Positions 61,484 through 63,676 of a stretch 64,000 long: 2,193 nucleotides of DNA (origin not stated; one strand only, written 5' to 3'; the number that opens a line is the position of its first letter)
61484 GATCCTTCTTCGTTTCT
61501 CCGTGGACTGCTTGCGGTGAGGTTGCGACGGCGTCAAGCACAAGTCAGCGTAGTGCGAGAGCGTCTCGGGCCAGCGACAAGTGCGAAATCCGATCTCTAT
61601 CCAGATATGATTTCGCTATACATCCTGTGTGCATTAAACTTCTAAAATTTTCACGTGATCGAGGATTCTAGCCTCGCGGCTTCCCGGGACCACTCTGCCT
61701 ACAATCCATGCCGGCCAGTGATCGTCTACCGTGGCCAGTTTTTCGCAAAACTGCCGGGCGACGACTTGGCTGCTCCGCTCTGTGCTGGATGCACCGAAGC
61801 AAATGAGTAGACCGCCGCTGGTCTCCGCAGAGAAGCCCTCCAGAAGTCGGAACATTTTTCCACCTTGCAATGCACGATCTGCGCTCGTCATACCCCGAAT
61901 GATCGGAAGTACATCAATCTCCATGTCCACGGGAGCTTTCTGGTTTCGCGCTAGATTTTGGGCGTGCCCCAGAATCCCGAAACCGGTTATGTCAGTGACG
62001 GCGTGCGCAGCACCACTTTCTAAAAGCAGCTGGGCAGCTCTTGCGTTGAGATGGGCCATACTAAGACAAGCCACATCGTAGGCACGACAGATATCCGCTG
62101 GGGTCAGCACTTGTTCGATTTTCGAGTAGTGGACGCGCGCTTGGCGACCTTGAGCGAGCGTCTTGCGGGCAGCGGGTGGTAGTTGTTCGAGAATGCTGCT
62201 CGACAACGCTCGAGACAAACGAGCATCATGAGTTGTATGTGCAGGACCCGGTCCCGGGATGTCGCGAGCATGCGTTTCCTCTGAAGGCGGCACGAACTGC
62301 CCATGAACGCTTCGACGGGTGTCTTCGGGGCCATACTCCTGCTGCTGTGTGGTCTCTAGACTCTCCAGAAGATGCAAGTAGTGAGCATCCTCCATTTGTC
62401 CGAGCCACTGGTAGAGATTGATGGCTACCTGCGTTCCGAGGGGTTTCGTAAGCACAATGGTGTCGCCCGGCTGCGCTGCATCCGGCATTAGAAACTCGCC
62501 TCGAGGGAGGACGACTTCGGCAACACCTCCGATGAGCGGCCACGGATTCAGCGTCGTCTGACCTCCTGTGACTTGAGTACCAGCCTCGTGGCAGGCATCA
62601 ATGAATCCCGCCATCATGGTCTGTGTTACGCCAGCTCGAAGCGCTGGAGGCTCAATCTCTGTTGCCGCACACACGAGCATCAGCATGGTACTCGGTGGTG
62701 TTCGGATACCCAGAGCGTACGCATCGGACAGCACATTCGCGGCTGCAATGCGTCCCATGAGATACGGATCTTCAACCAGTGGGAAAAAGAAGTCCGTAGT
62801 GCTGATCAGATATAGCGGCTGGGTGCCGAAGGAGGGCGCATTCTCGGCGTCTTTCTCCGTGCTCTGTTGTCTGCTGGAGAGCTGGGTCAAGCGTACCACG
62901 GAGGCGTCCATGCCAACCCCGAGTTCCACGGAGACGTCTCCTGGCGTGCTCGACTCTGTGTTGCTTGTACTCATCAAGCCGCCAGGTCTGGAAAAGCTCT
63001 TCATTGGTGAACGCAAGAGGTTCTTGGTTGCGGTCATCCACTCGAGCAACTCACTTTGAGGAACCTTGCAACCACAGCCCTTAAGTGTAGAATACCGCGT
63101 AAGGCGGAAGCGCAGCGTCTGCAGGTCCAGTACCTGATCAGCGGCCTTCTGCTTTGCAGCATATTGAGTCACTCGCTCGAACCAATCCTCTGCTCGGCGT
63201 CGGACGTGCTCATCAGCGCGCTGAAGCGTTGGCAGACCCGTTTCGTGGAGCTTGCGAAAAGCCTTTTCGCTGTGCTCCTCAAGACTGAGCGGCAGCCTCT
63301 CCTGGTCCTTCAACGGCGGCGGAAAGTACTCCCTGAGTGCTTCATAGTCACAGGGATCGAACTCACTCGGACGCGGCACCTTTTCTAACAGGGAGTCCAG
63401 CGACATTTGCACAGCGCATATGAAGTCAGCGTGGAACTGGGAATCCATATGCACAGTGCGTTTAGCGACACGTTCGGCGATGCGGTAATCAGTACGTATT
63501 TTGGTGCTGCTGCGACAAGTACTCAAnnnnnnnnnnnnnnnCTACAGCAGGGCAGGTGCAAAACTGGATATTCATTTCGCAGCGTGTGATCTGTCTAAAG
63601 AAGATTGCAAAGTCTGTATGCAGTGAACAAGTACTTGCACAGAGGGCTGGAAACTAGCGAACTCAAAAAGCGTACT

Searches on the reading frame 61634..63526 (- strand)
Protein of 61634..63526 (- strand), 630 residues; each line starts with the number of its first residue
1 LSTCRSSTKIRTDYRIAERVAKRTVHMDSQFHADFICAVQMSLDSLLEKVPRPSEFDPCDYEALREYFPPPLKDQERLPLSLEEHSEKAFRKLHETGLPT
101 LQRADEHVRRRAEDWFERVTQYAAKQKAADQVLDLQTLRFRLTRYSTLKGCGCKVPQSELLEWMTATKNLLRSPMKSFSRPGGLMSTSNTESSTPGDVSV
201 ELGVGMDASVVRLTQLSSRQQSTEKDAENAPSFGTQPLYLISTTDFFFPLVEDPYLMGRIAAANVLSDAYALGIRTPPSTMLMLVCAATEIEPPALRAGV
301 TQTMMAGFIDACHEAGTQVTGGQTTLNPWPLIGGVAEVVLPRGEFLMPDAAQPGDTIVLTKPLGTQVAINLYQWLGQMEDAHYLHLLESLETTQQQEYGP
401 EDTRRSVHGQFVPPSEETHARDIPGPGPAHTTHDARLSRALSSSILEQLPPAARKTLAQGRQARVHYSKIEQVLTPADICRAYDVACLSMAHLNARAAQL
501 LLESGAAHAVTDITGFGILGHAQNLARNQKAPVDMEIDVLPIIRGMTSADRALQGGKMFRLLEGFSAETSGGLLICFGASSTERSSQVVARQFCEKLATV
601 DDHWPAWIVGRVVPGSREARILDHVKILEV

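Call 38: search_protein_families(library=pfam, proteins=[window:61634-63526:-], max_evalue=0.001)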
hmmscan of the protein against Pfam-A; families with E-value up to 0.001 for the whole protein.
window:61634-63526:- (630 aa): 2 families
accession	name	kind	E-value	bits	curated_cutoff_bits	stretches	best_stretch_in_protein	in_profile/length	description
PF00586.29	AIRS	-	3.6e-11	43.9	24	1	239-334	14-106/112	AIR synthase related protein, N-terminal domain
PF02769.27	AIRS_C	-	2.9e-09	37.7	23.1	1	494-619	47-152/156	AIR synthase related protein, C-terminal domain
